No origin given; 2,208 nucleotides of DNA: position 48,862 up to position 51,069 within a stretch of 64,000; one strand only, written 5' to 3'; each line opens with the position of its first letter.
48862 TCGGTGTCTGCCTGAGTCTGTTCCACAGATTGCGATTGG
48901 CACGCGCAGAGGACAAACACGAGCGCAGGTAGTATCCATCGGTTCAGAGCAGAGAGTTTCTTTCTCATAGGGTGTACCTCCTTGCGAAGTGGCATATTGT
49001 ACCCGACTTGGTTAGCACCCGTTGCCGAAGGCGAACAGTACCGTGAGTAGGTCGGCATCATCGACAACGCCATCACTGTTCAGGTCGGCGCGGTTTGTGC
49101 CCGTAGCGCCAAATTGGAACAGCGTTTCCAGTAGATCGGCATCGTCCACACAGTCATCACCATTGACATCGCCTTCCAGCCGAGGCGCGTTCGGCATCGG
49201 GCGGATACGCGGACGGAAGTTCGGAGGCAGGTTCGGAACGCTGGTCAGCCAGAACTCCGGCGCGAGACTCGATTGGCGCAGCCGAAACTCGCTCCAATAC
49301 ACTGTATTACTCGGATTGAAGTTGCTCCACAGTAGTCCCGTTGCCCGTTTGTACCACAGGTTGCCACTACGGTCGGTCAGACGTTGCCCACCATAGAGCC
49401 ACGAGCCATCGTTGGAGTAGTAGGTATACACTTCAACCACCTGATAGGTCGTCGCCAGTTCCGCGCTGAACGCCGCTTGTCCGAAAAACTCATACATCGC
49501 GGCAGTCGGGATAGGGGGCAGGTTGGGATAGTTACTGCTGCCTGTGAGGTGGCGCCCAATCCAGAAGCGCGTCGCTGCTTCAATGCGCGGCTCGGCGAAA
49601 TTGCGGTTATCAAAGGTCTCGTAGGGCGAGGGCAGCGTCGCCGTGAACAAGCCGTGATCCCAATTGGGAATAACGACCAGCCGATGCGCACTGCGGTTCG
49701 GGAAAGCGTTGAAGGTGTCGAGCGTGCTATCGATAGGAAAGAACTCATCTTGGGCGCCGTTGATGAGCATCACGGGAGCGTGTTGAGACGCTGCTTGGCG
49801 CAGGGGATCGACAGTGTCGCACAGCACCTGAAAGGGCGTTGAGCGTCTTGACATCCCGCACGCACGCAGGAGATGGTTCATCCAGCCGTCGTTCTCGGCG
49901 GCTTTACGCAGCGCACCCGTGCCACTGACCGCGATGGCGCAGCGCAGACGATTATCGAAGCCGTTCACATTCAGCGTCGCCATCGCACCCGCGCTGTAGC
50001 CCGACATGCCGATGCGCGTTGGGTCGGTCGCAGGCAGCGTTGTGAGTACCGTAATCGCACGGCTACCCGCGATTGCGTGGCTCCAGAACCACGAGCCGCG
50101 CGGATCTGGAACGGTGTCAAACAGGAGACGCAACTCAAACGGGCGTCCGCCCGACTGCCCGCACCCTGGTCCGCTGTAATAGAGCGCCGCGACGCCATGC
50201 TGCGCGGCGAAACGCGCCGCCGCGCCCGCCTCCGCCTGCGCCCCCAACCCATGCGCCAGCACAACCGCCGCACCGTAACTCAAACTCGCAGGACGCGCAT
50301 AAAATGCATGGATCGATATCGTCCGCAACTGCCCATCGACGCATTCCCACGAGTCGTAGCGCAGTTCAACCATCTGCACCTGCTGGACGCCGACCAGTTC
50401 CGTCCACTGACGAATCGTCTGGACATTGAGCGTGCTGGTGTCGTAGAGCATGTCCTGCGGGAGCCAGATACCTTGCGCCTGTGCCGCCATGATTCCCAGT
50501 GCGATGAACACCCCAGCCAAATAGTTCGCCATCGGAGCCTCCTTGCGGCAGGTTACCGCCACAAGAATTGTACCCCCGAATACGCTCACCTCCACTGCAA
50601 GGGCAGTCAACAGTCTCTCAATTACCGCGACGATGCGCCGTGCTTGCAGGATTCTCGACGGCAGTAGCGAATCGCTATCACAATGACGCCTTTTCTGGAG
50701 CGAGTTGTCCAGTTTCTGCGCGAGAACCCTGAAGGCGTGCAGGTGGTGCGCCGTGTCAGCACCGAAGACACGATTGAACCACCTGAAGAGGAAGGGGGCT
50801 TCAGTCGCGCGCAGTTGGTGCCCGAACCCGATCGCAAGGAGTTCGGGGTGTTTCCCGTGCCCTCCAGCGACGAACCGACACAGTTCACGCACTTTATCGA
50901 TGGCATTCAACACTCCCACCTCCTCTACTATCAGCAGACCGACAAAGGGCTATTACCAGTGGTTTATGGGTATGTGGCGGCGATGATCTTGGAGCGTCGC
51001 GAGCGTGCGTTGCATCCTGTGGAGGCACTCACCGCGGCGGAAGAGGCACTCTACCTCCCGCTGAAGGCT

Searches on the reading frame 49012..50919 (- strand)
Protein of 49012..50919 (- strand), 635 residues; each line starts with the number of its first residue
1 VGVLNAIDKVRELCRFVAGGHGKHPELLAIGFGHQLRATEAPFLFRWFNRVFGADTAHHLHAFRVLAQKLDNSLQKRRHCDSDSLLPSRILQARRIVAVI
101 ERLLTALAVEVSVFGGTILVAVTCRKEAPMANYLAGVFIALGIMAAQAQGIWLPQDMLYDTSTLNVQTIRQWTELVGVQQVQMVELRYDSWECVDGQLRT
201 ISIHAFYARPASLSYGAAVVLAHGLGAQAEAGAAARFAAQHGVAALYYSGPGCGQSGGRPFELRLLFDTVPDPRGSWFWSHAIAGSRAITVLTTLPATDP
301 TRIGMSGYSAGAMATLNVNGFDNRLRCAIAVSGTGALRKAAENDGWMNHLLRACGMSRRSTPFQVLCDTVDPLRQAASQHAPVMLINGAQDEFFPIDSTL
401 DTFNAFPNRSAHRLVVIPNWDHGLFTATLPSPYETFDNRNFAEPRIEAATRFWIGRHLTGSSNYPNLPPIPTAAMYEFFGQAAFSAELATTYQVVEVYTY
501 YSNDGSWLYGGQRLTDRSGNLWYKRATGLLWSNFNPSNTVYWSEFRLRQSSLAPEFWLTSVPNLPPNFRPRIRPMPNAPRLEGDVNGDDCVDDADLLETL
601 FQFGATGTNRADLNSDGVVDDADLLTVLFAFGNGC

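Call 77: search_protein_families(library=pfam, max_evalue=0.001, proteins=[window:49012-50919:-])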
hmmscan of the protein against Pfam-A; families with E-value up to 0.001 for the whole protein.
window:49012-50919:- (635 aa): 6 families
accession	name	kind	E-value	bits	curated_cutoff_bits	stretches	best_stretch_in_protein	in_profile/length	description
PF00326.27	Peptidase_S9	-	1.7e-07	31.4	22.6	1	292-425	55-190/213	Prolyl oligopeptidase family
PF10142.15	PhoPQ_related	-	4.4e-07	29.4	20.3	1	360-426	241-305/367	PhoPQ-activated pathogenicity-related protein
PF02129.25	Peptidase_S15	-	5e-07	30.1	23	0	232-341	46-137/262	X-Pro dipeptidyl-peptidase (S15 family)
PF01738.24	DLH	-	0.00037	20.6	21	0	288-433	84-197/217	Dienelactone hydrolase family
PF00561.26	Abhydrolase_1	-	0.00059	20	25.8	0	373-425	200-241/245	alpha/beta hydrolase fold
PF12146.15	Hydrolase_4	-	0.0009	19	27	0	373-425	184-235/239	Serine aminopeptidase, S33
